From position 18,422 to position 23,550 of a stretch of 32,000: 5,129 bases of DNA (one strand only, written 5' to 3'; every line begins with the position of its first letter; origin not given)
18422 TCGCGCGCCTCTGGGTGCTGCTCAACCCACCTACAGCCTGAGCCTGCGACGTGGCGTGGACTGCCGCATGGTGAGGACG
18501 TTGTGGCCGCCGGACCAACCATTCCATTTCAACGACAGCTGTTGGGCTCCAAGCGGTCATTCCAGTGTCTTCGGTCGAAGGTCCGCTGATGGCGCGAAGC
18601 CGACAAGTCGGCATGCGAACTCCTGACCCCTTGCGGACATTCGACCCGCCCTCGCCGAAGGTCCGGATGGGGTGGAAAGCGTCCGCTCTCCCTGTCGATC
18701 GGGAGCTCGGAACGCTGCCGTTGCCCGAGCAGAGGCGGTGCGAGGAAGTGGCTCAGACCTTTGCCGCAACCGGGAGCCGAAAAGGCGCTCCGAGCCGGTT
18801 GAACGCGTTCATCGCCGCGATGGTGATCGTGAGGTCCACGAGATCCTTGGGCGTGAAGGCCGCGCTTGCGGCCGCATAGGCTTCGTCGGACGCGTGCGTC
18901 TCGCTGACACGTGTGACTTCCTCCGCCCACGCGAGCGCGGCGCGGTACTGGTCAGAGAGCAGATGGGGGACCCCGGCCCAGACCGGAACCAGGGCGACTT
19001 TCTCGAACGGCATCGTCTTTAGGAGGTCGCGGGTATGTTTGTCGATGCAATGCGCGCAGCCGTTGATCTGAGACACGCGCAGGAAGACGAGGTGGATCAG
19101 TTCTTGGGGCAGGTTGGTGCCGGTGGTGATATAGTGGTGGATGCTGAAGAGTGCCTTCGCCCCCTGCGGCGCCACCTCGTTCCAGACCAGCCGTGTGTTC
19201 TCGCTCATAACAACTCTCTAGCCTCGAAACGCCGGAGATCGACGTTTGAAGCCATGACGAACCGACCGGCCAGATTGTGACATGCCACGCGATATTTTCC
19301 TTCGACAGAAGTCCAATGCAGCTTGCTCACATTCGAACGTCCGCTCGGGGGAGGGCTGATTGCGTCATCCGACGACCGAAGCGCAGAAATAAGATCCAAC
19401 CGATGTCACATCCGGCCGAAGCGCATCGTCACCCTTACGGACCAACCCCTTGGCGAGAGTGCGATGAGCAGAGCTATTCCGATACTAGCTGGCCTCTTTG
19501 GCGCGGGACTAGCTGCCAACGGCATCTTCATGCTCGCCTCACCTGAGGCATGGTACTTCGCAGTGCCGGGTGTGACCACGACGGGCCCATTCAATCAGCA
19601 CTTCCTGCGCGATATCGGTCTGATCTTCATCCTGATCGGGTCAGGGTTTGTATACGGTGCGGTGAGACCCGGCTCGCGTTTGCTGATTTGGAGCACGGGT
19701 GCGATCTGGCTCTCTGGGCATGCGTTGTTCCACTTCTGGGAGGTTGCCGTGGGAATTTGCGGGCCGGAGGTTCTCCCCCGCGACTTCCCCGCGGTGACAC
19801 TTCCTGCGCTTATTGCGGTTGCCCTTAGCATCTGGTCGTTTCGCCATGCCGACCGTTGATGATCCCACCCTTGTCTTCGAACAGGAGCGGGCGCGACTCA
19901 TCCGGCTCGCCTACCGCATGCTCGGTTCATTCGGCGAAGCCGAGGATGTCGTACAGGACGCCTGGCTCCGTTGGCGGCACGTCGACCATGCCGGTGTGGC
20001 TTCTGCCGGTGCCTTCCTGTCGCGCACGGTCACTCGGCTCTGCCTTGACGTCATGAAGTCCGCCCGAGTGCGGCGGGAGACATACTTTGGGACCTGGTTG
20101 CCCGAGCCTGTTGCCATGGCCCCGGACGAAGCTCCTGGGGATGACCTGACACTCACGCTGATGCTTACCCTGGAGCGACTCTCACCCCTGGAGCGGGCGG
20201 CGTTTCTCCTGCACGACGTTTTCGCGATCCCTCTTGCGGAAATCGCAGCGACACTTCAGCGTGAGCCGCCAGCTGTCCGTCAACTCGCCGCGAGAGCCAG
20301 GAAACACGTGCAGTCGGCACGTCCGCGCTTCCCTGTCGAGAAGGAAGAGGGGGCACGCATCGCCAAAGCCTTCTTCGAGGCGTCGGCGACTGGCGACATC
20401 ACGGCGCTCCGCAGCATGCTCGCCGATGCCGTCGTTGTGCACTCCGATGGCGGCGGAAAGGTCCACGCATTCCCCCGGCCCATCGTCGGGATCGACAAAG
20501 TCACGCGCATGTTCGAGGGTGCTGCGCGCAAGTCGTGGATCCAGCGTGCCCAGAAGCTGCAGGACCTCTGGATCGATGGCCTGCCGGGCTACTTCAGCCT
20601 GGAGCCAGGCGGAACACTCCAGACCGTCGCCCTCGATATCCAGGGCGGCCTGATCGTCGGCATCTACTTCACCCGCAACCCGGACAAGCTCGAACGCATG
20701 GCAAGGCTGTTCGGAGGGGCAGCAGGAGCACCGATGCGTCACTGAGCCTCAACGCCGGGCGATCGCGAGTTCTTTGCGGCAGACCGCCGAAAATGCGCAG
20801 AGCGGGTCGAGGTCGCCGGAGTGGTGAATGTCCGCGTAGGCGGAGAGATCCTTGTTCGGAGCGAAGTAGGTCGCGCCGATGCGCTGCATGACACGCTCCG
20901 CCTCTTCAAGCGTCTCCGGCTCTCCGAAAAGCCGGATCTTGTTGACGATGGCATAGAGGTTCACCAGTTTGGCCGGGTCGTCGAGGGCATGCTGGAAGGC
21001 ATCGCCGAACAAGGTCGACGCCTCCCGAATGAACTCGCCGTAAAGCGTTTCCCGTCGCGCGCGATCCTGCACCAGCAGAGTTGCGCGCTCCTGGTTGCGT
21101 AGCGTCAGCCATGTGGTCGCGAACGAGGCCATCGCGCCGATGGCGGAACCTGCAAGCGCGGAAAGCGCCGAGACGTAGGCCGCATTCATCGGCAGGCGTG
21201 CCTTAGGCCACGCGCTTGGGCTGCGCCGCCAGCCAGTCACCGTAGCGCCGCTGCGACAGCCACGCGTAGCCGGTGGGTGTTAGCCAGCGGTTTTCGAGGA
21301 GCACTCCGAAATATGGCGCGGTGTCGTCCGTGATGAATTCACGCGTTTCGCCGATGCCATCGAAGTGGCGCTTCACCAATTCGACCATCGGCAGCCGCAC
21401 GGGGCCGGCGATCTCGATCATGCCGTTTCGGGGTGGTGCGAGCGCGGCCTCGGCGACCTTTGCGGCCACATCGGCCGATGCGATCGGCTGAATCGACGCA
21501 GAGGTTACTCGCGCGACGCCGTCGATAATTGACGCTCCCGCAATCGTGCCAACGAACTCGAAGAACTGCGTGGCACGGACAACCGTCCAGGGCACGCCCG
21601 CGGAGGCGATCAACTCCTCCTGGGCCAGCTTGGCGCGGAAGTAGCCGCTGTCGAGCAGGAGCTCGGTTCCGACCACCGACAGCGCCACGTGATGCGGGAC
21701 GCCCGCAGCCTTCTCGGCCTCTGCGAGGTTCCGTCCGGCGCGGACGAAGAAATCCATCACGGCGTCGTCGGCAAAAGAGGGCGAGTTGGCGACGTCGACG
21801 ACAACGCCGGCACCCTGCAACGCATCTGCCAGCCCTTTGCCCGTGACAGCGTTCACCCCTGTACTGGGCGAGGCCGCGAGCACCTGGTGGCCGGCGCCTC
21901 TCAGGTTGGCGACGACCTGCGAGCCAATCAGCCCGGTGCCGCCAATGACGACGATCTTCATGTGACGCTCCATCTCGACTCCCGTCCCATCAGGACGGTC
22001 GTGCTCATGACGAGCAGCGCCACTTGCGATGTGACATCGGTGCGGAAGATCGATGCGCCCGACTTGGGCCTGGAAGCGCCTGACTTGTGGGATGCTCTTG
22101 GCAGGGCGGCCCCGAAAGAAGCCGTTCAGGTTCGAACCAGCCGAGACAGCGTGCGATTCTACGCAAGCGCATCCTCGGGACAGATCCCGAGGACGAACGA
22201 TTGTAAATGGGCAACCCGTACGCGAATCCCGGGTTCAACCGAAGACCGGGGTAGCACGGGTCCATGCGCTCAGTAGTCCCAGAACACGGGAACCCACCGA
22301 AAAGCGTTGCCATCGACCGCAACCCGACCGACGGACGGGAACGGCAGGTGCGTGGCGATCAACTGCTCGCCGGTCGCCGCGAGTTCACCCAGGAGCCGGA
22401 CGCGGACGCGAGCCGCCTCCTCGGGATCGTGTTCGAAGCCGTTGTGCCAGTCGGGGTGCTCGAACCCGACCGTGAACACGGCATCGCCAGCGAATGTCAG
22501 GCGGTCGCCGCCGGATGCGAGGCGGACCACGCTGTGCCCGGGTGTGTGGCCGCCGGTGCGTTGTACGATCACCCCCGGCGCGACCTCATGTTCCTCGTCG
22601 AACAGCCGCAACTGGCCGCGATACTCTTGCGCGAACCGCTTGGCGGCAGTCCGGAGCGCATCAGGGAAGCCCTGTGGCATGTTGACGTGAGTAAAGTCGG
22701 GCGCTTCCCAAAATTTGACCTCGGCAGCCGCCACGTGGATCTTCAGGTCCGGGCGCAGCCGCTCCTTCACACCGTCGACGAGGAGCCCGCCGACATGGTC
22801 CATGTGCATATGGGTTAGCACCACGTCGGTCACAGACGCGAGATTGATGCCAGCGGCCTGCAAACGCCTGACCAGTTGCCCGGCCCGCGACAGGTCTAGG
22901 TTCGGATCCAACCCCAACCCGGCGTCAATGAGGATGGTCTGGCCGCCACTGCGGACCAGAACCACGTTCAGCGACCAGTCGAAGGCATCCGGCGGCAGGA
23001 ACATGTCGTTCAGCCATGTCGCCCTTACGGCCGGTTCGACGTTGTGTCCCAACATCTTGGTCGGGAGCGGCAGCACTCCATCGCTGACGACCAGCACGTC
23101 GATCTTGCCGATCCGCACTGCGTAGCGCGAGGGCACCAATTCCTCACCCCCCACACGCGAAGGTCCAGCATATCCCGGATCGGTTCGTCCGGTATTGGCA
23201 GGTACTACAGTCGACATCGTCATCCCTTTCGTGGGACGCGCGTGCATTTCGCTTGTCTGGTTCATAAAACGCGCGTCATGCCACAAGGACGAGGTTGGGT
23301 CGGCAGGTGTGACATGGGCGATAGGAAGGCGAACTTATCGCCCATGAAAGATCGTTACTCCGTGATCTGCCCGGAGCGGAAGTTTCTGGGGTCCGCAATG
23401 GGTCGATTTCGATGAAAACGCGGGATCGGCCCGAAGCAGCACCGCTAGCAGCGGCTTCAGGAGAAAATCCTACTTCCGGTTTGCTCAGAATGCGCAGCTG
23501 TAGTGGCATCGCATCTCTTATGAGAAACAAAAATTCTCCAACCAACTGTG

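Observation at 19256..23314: Four exact ECF41-type promoters define a compact local regulon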

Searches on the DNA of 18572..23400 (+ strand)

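Call 50: search_dna_similar(query=window:18572-23400:+, collection=plasmids, mode=near, max_rows=10)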
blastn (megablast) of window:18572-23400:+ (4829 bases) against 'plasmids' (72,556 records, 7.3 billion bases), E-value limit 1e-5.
Records with a match: 32; places in all: 37; records where one place covers at least 80% of the query: 1.
Best place of each record, by identity: 80-90% 18; 60-80% 14.
By first word of the organism name: Rhizobium 11; Sinorhizobium 9; Ensifer 3; Methylobacterium 2; Microvirga 2; Shinella 1; Bosea 1; Pararhizobium 1; Tardiphaga 1; Methylorubrum 1.
By predicted mobility (MOB-suite, as given by PLSDB): non-mobilizable 21; conjugative 9; mobilizable 2.
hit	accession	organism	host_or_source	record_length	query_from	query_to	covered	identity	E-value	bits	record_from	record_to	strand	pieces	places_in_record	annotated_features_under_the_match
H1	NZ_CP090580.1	Methylobacterium radiotolerans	Pure isolate,Urban soil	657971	824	4785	82%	86.0%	0e+0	4233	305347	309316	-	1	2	sigma-70 family RNA polymerase sigma factor | MBL fold metallo-hydrolase | SDR family oxidoreductase | hypothetical protein (x2)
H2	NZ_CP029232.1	Sinorhizobium fredii CCBAU 45436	Glycine max,cell culture,plant root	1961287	3695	4574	18%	83.2%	0e+0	806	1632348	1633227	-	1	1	record has no annotation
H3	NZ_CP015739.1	Shinella sp. HZN7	-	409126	3691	4574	18%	82.6%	0e+0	780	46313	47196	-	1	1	MBL fold metallo-hydrolase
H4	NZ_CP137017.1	Sinorhizobium fredii GR64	Phaseolus vulgaris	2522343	3695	4567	18%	83.0%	0e+0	793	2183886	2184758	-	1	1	record has no annotation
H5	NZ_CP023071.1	Sinorhizobium fredii CCBAU 83666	G.max,nodule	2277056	3695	4567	18%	82.7%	0e+0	771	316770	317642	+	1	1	record has no annotation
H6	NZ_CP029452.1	Sinorhizobium fredii CCBAU 25509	Glycine soja,cell culture,plant root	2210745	3695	4567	18%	82.7%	0e+0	771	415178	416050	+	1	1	record has no annotation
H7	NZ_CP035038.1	Sinorhizobium fredii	single cell,soil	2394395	3695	4567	18%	82.6%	0e+0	765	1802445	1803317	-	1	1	none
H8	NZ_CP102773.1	Bosea sp. NBC_00550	-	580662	3699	4574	18%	82.2%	0e+0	754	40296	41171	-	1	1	MBL fold metallo-hydrolase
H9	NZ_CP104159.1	Rhizobium sp. CB3060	Leucaena leucocephala,cell culture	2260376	3695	4567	18%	82.4%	0e+0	760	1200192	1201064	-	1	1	record has no annotation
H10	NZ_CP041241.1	Sinorhizobium mexicanum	Acaciella angustissima,cell culture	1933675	3695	4567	18%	82.3%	0e+0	754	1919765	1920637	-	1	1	none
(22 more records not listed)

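Call 51: get_annotated_region(hit=H1, flank=6000)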
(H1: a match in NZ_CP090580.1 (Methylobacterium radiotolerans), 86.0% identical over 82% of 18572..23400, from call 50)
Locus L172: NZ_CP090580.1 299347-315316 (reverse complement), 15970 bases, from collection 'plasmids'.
description: Methylobacterium radiotolerans strain NYY1 plasmid pNYY1_1, complete sequence
organism: Methylobacterium radiotolerans (NCBI taxid 31998)
taxonomy: Bacteria; Pseudomonadota; Alphaproteobacteria; Hyphomicrobiales; Methylobacteriaceae; Methylobacterium; Methylobacterium radiotolerans
host: -; source: Pure isolate,Urban soil; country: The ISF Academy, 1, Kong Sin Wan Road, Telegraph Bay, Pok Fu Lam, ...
typing (MOB-suite, as given by PLSDB): mobilizable; relaxase MOBP
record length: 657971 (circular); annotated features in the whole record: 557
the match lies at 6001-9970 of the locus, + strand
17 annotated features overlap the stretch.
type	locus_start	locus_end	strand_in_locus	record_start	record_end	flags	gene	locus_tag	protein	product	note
CDS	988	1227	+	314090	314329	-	-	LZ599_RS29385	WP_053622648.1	hypothetical protein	-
CDS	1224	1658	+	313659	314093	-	-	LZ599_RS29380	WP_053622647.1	type II toxin-antitoxin system VapC family toxin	-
CDS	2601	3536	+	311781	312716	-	-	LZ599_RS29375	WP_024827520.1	site-specific integrase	GO:0015074 - DNA integration [Evidence IEA]; GO:0006310 - DNA recombination [Evidence IEA]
CDS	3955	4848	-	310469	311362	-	-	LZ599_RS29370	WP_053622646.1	LysR family transcriptional regulator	-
CDS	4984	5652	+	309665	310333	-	-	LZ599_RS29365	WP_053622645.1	glutathione S-transferase family protein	GO:0006749 - glutathione metabolic process [Evidence IEA]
CDS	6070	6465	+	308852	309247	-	-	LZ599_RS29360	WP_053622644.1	hypothetical protein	-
CDS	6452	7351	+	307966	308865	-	-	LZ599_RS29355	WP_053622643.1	sigma-70 family RNA polymerase sigma factor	-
CDS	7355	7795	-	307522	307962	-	-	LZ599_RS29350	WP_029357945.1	hypothetical protein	-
CDS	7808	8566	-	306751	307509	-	-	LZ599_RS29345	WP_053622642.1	SDR family oxidoreductase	-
CDS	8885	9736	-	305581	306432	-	-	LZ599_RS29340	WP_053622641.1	MBL fold metallo-hydrolase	-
CDS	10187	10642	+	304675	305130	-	-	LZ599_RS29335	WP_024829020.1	carboxymuconolactone decarboxylase family protein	-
CDS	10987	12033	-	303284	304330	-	-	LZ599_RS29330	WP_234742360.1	M28 family metallopeptidase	-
CDS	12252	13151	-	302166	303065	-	-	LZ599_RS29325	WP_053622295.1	LysR family transcriptional regulator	-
CDS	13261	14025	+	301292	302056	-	-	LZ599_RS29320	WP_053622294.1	amino acid ABC transporter ATP-binding protein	-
CDS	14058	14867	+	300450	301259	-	-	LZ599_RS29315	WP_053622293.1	ABC transporter substrate-binding protein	-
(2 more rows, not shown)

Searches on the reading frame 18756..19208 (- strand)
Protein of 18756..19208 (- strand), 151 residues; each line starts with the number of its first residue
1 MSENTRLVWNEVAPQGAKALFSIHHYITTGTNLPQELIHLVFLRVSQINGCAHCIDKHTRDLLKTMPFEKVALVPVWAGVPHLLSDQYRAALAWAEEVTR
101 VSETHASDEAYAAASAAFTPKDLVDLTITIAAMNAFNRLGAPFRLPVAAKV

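Call 8: search_protein_families(library=pfam, proteins=[window:18756-19208:-], max_evalue=0.01)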
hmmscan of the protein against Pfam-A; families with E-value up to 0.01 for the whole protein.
seq(151 aa): 1 family
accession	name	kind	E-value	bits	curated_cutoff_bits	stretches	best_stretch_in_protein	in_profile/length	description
PF02627.25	CMD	-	2e-10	40.9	23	1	14-97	1-84/84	Carboxymuconolactone decarboxylase family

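Call 9: search_protein_families(library=ncbifam, proteins=[window:18756-19208:-], max_evalue=0.01)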
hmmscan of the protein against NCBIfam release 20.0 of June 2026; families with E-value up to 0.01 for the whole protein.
seq(151 aa): 6 families
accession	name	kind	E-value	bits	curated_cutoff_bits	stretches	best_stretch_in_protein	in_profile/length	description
TIGR00778.1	ahpD_dom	domain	2.9e-09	36.3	27.8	1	33-64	3-34/51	alkylhydroperoxidase AhpD family core domain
NF053654.1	GroundWater_YciW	equivalog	7.3e-09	35.6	310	1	27-147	54-173/179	YciW-related (seleno)protein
TIGR01926.1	peroxid_rel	subfamily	1.1e-07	31.8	81.8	1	33-141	64-169/178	peroxidase-related enzyme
NF041238.1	AhpD_rel_CFYUT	equivalog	0.00053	19.3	175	1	31-139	216-327/357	alkylhydroperoxidase-related (seleno)protein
TIGR00777.1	ahpD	subfamily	0.0012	18.7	191.95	1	40-64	119-143/177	alkylhydroperoxidase, AhpD family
TIGR04030.1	perox_Avi_7169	hypoth_equivalog_domain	0.0021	18.1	233.15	1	27-139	65-178/185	alkylhydroperoxidase domain protein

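Call 48: search_solved_structures(query=window:18756-19208:-, max_evalue=0.00001)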
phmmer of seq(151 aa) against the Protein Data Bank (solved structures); distinct sequences matched with E-value up to 0.00001: 4.
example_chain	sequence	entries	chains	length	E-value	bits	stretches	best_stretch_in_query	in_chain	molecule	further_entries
2gmy_A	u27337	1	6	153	3.2e-25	92.4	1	5-145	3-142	Hypothetical protein Atu0492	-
2ijc_A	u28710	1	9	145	1.1e-21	81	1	4-142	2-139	Hypothetical protein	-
7xw1_A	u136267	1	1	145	1.2e-21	80.9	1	4-142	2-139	Carboxymuconolactone decarboxylase family protein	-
2o4d_A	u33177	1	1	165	1.3e-21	80.7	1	4-142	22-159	Hypothetical protein PA0269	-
